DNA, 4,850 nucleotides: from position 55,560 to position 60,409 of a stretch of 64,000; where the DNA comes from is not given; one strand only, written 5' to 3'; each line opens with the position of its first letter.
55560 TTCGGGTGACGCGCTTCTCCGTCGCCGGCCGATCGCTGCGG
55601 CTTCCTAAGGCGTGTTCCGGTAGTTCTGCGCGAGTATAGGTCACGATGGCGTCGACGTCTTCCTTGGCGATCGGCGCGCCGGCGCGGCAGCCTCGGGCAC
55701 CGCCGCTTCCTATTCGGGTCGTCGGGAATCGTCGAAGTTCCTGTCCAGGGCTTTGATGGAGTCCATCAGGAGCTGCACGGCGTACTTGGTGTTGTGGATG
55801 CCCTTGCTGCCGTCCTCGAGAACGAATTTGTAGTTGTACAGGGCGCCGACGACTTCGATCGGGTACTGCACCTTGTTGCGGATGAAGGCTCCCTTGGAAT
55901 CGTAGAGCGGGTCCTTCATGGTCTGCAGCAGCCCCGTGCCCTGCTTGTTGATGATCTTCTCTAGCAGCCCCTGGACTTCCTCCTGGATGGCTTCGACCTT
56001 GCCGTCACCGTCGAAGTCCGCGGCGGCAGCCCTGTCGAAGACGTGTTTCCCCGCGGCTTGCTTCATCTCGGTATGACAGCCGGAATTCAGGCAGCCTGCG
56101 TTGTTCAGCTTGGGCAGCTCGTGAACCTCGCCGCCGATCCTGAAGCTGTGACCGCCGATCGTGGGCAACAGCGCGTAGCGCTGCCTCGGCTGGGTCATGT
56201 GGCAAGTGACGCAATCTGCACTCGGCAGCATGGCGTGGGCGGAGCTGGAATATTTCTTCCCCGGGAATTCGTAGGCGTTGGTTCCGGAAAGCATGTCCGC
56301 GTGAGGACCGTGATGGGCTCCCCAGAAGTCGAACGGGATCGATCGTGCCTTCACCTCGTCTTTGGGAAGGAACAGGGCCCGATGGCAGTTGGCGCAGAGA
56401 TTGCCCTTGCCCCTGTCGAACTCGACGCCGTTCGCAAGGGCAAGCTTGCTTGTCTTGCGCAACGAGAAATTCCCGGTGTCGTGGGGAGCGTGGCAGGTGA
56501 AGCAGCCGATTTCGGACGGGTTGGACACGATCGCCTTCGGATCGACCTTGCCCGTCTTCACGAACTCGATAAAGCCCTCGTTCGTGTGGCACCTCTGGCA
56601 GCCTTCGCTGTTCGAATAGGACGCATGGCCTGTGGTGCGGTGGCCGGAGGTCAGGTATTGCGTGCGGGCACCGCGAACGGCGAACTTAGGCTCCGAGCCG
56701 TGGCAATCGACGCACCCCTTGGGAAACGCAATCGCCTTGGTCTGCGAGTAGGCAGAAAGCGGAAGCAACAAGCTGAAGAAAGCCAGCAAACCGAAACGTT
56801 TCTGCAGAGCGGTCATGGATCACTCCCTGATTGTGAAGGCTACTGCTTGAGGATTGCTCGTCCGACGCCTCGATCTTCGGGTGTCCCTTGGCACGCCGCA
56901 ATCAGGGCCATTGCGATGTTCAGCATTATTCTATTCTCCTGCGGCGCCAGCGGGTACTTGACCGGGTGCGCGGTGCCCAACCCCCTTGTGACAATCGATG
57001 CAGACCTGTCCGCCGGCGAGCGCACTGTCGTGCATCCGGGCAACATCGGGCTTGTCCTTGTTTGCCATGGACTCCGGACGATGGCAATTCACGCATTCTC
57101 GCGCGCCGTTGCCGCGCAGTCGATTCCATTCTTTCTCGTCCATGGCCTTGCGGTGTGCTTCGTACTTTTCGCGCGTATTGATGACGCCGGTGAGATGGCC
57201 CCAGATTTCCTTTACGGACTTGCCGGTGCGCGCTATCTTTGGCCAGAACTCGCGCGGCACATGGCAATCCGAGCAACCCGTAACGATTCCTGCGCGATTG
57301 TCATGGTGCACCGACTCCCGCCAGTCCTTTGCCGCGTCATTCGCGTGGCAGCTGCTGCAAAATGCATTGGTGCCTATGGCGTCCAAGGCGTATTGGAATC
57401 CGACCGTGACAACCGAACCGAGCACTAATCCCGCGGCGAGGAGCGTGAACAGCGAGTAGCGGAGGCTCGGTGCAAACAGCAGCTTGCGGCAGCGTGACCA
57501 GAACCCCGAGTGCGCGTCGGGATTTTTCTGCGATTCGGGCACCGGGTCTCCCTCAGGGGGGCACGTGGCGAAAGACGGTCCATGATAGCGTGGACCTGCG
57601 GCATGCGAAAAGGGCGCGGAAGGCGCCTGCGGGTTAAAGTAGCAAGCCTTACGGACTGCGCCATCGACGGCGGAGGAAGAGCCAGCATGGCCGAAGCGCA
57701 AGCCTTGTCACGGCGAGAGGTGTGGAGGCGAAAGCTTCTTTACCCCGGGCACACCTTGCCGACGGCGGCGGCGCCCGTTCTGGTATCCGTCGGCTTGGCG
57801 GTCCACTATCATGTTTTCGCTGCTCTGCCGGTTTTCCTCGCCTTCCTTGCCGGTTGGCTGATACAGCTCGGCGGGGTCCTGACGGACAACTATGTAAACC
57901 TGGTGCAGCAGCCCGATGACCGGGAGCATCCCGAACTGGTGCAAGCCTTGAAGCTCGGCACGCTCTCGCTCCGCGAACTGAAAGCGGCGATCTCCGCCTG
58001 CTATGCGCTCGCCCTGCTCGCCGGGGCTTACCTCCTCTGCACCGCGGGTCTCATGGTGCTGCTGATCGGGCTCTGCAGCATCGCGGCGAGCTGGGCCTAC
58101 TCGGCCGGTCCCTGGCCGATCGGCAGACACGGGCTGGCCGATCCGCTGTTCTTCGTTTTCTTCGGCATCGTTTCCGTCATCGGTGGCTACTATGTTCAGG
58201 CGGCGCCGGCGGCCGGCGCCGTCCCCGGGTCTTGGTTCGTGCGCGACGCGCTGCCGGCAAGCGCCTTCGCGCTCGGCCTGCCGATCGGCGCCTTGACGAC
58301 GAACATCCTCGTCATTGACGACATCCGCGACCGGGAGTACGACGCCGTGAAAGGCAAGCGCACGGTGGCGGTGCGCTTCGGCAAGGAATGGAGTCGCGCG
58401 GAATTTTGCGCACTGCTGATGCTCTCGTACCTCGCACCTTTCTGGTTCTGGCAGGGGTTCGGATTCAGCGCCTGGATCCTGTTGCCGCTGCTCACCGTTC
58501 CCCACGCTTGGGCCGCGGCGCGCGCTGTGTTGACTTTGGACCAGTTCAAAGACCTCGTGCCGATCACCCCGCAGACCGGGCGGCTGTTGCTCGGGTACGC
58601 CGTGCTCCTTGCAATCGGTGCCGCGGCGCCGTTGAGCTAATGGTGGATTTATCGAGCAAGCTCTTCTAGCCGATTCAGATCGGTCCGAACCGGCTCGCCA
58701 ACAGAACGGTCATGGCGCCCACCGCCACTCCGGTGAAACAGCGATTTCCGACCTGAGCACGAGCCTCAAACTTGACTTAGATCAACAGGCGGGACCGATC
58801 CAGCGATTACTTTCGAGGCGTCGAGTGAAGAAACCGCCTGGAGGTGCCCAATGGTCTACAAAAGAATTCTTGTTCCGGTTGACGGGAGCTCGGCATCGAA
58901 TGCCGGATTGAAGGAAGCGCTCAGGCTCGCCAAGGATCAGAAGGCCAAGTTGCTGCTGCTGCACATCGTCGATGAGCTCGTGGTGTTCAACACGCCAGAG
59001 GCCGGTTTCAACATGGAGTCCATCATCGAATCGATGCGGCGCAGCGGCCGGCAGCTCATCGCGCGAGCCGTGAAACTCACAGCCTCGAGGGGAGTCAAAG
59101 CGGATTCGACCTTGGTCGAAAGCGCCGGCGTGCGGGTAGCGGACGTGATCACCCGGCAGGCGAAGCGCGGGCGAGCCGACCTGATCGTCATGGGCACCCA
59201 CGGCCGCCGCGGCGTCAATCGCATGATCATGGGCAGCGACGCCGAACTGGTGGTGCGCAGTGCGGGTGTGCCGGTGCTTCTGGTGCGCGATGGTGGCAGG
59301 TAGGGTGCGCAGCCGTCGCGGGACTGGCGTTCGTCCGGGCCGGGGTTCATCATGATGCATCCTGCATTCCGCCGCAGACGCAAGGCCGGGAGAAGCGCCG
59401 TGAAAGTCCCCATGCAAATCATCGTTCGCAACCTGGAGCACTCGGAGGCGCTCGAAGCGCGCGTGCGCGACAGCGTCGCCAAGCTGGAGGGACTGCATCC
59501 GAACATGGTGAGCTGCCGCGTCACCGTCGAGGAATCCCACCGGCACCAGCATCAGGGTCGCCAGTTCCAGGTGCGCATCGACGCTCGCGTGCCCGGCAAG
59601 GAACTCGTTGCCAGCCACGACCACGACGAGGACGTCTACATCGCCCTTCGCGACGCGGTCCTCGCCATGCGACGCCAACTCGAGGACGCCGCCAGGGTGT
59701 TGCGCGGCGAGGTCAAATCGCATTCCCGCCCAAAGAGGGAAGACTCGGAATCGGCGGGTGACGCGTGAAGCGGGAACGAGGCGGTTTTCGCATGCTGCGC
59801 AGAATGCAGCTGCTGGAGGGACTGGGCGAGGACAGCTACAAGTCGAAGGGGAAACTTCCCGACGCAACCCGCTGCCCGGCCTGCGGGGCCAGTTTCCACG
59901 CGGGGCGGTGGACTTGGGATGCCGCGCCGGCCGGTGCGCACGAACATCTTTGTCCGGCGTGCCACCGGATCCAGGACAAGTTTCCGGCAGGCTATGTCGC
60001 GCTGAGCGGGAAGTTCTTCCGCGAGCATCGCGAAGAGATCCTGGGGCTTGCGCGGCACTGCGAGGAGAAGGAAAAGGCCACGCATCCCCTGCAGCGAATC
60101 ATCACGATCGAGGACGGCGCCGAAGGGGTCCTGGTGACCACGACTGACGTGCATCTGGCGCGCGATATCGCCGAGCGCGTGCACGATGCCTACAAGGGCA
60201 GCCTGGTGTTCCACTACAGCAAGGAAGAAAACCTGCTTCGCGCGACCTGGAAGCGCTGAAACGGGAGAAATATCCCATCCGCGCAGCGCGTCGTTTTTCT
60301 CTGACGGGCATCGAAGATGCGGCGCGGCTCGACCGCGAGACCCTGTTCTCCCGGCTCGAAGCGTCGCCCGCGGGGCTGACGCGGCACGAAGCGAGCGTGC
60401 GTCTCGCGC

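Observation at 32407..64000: A 32-kb block wired by FNR-type boxes: a low-oxygen persistence island with two resident FNR paralogues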

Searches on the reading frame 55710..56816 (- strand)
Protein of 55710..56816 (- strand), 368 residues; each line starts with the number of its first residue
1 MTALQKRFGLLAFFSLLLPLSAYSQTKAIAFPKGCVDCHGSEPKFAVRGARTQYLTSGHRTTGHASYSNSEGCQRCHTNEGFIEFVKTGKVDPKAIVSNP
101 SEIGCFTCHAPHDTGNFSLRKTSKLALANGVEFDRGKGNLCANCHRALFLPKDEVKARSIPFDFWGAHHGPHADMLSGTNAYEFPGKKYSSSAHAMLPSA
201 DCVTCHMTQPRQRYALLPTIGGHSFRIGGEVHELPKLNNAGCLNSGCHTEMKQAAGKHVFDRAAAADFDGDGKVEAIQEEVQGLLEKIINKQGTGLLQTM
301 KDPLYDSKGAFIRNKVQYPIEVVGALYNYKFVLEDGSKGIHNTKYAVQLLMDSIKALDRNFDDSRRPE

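Call 7: search_protein_families(library=pfam, proteins=[window:55710-56816:-])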
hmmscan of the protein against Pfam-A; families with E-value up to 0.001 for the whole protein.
window:55710-56816:- (368 aa): 5 families
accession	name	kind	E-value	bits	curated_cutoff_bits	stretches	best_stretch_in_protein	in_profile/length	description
PF22113.1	Mtrc-MtrF_II-IV_dom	-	1.1e-09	38.5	30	1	104-260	8-139/176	Outer membrane cytochrome MtrC/MtrF-like, domains II/IV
PF14522.11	Cytochrome_C7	-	6.1e-06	26.4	24.8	0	28-109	8-66/67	Cytochrome c7 and related cytochrome c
PF14537.11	Cytochrom_c3_2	-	8e-06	26.7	25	0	35-145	9-78/79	Cytochrome c3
PF02335.20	Cytochrom_C552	-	1.2e-05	24.9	24.1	0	100-162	123-192/438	Cytochrome c552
PF09699.15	Paired_CXXCH_1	-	4.5e-05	23.5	20.6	0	104-146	7-37/41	Doubled CXXCH motif (Paired_CXXCH_1)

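Call 43: search_protein_families(library=ncbifam, proteins=[window:55710-56816:-])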
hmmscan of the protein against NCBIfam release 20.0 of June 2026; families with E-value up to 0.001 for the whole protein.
window:55710-56816:- (368 aa): 1 family
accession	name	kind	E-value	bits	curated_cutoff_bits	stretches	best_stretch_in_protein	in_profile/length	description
TIGR03508.1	decahem_SO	subfamily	0.00045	19.8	192.2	0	32-127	34-119/258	DmsE family decaheme c-type cytochrome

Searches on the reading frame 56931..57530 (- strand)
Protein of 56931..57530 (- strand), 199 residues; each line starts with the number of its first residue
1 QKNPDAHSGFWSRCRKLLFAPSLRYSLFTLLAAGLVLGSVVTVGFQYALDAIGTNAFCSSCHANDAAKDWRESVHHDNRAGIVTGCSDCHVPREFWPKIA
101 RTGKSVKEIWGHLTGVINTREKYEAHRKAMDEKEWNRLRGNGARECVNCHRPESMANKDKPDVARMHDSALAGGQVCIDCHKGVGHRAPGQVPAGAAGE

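Call 43: search_protein_families(library=ncbifam, proteins=[window:56931-57530:-])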
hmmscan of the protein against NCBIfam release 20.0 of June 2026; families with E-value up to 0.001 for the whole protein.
window:56931-57530:- (199 aa): 7 families
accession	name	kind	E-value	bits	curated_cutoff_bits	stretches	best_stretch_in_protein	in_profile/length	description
TIGR02161.1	napC_nirT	subfamily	8.1e-57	192.1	310.6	1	14-189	5-182/185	periplasmic nitrate (or nitrite) reductase c-type cytochrome, NapC/NirT family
TIGR02162.1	torC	equivalog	5.5e-51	174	478.2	1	14-191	3-183/387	pentaheme c-type cytochrome TorC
NF007906.0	PRK10617.1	equivalog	3.1e-49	167.6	349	1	5-189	5-191/200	cytochrome c-type protein NapC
NF011606.0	PRK15032.1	equivalog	2.9e-36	125.4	455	1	16-190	6-183/390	pentaheme c-type cytochrome TorC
TIGR03153.1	cytochr_NrfH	equivalog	1.3e-11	44.7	134.2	1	32-186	5-138/138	cytochrome c nitrite reductase small subunit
TIGR03508.1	decahem_SO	subfamily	1.3e-05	24.8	192.2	0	50-181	65-174/258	DmsE family decaheme c-type cytochrome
TIGR03146.1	cyt_nit_nrfB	equivalog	0.00093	19.5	166.6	0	48-91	102-142/145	cytochrome c nitrite reductase pentaheme subunit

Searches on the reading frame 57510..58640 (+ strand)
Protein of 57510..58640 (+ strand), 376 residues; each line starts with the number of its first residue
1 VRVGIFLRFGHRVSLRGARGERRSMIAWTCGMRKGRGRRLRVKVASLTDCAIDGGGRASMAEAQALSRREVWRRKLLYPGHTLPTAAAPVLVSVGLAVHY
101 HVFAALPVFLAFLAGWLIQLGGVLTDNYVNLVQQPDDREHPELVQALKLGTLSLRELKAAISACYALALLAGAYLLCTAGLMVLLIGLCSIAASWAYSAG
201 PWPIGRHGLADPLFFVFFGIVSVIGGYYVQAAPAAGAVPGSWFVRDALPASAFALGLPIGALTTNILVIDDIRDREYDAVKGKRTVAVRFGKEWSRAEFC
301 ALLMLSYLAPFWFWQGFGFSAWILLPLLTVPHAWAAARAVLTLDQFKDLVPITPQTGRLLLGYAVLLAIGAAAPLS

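Call 9: search_protein_families(library=pfam, proteins=[window:57510-58640:+])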
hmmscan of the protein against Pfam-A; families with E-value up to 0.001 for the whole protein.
window:57510-58640:+ (376 aa): 1 family
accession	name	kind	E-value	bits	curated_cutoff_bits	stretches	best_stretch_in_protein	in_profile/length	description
PF01040.23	UbiA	-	4.2e-21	75.8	34.2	1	89-338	4-231/250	UbiA prenyltransferase family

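Call 43: search_protein_families(library=ncbifam, proteins=[window:57687-58640:+])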
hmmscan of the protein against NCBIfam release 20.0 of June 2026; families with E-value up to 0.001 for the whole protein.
window:57687-58640:+ (317 aa): 11 families
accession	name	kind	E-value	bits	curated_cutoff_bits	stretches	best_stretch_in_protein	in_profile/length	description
NF004751.0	PRK06080.1-3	equivalog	6.1e-64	216.4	264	1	22-313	20-294/296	1,4-dihydroxy-2-naphthoate polyprenyltransferase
TIGR00751.1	menA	equivalog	4.1e-37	128.2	102.15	1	22-310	3-283/284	1,4-dihydroxy-2-naphthoate octaprenyltransferase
NF004750.0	PRK06080.1-2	equivalog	4e-35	121.6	346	1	22-312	16-298/301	1,4-dihydroxy-2-naphthoate polyprenyltransferase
NF004749.0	PRK06080.1-1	equivalog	2.9e-30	105.5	277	1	11-311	20-304/311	1,4-dihydroxy-2-naphthoate polyprenyltransferase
NF004754.0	PRK06080.1-6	equivalog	2.6e-25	89.4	522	1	4-308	3-297/308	1,4-dihydroxy-2-naphthoate polyprenyltransferase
NF009926.0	PRK13387.1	equivalog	2.9e-17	62.7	316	1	22-277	13-275/317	1,4-dihydroxy-2-naphthoate polyprenyltransferase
NF004752.0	PRK06080.1-4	subfamily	6.8e-17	62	289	1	30-280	21-265/300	1,4-dihydroxy-2-naphthoate polyprenyltransferase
NF004753.0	PRK06080.1-5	equivalog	3.7e-15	55.9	555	1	18-311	17-302/312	1,4-dihydroxy-2-naphthoate polyprenyltransferase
NF004617.0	PRK05951.1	equivalog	1.4e-09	37.6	239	1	36-309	36-296/306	prenyltransferase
TIGR02235.1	menA_cyano-plnt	equivalog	2.9e-09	36.6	225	1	102-275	82-245/285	2-carboxy-1,4-naphthoquinone phytyltransferase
NF009523.0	PRK12884.1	equivalog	4.6e-05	22.7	269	1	29-271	19-234/279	prenyltransferase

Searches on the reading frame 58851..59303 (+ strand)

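Call 9: search_protein_families(library=pfam, proteins=[window:58851-59303:+])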
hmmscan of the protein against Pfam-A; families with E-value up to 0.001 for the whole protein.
window:58851-59303:+ (150 aa): 1 family
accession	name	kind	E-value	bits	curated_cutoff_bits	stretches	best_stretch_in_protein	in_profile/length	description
PF00582.32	Usp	-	1.5e-29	103.8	24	1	3-146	2-141/141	Universal stress protein family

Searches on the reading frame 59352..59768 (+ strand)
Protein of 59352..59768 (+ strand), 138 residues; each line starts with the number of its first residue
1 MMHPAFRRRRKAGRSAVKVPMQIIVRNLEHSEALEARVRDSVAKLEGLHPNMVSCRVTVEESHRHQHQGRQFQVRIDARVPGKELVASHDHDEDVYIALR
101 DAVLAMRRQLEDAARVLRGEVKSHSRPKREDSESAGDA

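Call 9: search_protein_families(library=pfam, proteins=[window:59352-59768:+])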
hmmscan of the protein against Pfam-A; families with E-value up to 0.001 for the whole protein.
window:59352-59768:+ (138 aa): 1 family
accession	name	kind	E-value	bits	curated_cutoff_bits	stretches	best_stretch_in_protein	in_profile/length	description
PF02482.25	Ribosomal_S30AE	-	2.2e-14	54.4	23.7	1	22-114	2-84/88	Sigma 54 modulation protein / S30EA ribosomal protein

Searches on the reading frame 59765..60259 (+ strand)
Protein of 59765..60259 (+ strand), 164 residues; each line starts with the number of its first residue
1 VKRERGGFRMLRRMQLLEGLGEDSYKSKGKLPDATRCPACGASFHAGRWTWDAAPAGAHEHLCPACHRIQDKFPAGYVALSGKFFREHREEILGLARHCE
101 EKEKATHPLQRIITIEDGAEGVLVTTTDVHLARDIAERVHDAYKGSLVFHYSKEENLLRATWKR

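Call 9: search_protein_families(library=pfam, proteins=[window:59765-60259:+])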
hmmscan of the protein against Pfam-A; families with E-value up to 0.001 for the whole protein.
window:59765-60259:+ (164 aa): 1 family
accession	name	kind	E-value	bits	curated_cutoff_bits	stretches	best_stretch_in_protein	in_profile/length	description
PF04981.18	NMD3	-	5e-07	29.9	24.9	1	59-147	130-217/243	NMD3 family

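Call 41: search_dna_similar(query=window:59765-60259:+, collection=plasmids, mode=protein, max_rows=15)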
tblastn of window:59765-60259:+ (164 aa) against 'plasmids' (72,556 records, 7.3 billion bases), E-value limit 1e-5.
Records with a match: 15; places in all: 15; records where one place covers at least 80% of the query: 13.
Best place of each record, by identity: <60% 15.
By first word of the organism name: Azospirillum 6; Cupriavidus 4; Burkholderia 3; Ralstonia 1; Paraburkholderia 1.
By predicted mobility (MOB-suite, as given by PLSDB): non-mobilizable 12; mobilizable 3.
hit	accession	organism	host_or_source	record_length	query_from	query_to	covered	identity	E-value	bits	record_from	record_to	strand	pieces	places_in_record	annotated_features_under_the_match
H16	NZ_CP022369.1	Azospirillum sp. TSH58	single cell,paddy soils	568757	12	164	93%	50.3%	4e-42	155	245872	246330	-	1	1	BCAM0308 family protein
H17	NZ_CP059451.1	Azospirillum brasilense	Prokaryotes,soil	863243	12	164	93%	49.0%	2e-39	148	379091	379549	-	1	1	BCAM0308 family protein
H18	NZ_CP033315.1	Azospirillum brasilense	rhizosphere soil of Digitaria ...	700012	12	164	93%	48.4%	4e-40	150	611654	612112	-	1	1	BCAM0308 family protein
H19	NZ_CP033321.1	Azospirillum brasilense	rhizosphere soil of Cynodon ...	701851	12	164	93%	48.4%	4e-40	150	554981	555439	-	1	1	BCAM0308 family protein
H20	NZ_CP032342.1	Azospirillum brasilense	soil sample,Agricultural field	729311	12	164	93%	48.4%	4e-40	150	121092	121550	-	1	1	BCAM0308 family protein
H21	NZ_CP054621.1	Azospirillum oryzae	cell culture,soil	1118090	12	162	92%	43.7%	1e-33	131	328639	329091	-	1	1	record has no annotation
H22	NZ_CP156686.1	Burkholderia stagnalis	Bacterial cells,soils collected in ...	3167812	11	164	94%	42.9%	4e-33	130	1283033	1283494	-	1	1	none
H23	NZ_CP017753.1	Cupriavidus sp. USMAHM13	cell culture,Paddy field, Sungai Manik, ...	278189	23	156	82%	48.5%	7e-35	135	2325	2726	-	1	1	BCAM0308 family protein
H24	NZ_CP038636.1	Cupriavidus oxalaticus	whole organism,sewage sludge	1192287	23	158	83%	46.3%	4e-34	132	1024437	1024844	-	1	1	none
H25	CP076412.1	Ralstonia wenshanensis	soil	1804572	23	164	87%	44.4%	2e-33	131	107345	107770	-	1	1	hypothetical protein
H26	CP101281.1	Burkholderia sp. FXe9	bacteria,soil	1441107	11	164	94%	40.6%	3e-28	115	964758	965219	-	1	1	BCAM0308 family protein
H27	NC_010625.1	Paraburkholderia phymatum STM815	-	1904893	11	164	94%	39.4%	1e-27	114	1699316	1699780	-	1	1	record has no annotation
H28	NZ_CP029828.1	Burkholderia sp. JP2-270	sigle cell,rice rhizosphere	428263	7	164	96%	38.0%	6e-28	115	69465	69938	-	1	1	BCAM0308 family protein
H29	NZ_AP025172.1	Cupriavidus sp. P-10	-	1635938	23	129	65%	41.3%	6e-19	89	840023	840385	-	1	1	none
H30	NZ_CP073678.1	Cupriavidus sp. KK10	Isolate,A bacterial consortium from ...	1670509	96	162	41%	41.8%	6e-11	67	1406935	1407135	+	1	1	none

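Call 43: search_protein_families(library=ncbifam, proteins=[window:59765-60259:+])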
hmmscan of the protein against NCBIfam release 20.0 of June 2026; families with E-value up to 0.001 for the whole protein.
window:59765-60259:+ (164 aa): 2 families
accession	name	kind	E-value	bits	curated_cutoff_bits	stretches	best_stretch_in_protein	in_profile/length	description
NF040826.1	lxa_BCAM0308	equivalog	1.8e-57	193.3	100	1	13-164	2-153/153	BCAM0308 family protein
NF041911.1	HVO_0649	equivalog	0.00026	20.8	70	1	35-72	23-61/65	HVO_0649 family zinc finger protein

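Call 62: get_annotated_region(hit=H16, flank=15000)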
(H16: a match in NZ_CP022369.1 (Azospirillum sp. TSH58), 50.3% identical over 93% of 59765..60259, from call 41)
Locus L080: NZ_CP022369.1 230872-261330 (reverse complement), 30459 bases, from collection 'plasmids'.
description: Azospirillum sp. TSH58 plasmid TSH58_p05, complete sequence
organism: Azospirillum sp. TSH58 (NCBI taxid 664962)
taxonomy: Bacteria; Pseudomonadota; Alphaproteobacteria; Rhodospirillales; Azospirillaceae; Azospirillum; Azospirillum sp. TSH58
host: -; source: single cell,paddy soils; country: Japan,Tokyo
typing (MOB-suite, as given by PLSDB): non-mobilizable
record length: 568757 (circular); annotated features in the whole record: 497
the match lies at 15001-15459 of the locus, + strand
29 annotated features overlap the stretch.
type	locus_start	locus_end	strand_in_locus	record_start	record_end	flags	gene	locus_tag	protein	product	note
CDS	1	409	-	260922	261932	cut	-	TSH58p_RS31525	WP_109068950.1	AAA family ATPase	GO:0007059 - chromosome segregation [Evidence IEA]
CDS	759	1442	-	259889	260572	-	-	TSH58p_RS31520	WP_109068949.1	DUF6064 family protein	-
CDS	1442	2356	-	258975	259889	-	-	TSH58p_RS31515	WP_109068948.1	aldo/keto reductase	-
CDS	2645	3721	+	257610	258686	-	-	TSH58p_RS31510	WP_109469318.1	IS5 family transposase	-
CDS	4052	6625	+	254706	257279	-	mgtA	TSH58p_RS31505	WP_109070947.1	magnesium-translocating P-type ATPase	GO:0015693 - magnesium ion transport [Evidence IEA]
CDS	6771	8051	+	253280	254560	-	-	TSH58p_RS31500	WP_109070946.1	efflux RND transporter periplasmic adaptor subunit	GO:0006810 - transport [Evidence IEA]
CDS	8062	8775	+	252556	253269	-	-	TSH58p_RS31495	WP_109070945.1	ABC transporter ATP-binding protein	-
CDS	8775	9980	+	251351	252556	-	-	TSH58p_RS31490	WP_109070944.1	ABC transporter permease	-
CDS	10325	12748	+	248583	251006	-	ppsA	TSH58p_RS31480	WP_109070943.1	phosphoenolpyruvate synthase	GO:0016310 - phosphorylation [Evidence IEA]; GO:0006090 - pyruvate metabolic process [Evidence IEA]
CDS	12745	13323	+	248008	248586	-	-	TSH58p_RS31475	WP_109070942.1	NAD(P)H-dependent oxidoreductase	-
CDS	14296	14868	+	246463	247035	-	-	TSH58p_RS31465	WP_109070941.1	Hsp20/alpha crystallin family protein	-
CDS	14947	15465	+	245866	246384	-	-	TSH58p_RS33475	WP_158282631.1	BCAM0308 family protein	-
CDS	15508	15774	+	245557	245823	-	-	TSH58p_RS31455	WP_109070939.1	DUF2267 domain-containing protein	-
CDS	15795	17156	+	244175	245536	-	-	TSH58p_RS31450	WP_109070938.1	nicotinate phosphoribosyltransferase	GO:0009435 - NAD biosynthetic process [Evidence IEA]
CDS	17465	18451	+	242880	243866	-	-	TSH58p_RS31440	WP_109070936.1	ribose-phosphate pyrophosphokinase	GO:0016310 - phosphorylation [Evidence IEA]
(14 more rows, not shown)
